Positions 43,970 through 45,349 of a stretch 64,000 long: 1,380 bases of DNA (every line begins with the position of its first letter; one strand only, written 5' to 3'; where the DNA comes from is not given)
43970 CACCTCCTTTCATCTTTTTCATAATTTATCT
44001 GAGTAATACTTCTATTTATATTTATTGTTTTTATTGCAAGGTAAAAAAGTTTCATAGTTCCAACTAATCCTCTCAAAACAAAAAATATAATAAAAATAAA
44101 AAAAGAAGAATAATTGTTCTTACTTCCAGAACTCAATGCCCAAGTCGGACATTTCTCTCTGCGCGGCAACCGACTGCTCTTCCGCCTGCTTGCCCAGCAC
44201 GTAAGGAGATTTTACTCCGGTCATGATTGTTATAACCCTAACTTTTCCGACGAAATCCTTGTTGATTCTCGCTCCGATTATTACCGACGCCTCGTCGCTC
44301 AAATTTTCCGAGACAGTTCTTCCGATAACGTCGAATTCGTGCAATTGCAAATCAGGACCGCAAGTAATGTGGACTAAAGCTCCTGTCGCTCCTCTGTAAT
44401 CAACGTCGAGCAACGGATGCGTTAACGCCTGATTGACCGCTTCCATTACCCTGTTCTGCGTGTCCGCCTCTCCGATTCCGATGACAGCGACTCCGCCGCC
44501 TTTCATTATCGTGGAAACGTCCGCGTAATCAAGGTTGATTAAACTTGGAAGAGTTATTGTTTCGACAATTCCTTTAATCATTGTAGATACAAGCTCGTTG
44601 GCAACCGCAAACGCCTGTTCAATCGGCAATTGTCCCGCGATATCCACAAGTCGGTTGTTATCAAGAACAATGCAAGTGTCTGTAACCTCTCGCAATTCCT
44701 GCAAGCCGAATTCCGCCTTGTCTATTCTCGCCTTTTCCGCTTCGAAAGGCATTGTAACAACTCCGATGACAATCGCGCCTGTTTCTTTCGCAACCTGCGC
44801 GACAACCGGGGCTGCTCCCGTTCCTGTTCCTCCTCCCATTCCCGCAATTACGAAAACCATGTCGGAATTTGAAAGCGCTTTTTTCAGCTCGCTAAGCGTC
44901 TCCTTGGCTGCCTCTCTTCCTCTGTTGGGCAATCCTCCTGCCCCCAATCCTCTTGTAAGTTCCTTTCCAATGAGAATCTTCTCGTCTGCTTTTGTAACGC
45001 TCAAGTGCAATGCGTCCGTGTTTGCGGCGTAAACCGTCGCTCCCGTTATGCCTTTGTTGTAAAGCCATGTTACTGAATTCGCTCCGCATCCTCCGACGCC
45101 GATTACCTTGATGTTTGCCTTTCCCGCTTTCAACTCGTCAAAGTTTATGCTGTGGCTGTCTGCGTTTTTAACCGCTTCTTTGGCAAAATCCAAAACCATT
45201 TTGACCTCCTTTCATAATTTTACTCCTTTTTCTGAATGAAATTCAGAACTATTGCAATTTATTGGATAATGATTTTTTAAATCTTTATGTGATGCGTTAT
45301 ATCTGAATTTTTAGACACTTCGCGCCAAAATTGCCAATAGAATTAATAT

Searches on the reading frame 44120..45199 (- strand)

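Call 74: search_protein_families(library=pfam, proteins=[window:44120-45199:-], max_evalue=0.00001)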
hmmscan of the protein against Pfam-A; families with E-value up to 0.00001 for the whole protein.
window:44120-45199:- (359 aa): 2 families
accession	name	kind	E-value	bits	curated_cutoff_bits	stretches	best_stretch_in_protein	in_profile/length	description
PF00091.31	Tubulin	-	4.9e-47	161.1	33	1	29-188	1-189/190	Tubulin/FtsZ family, GTPase domain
PF12327.13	FtsZ_C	-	7.1e-33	113.2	27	1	236-330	1-95/95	FtsZ family, C-terminal domain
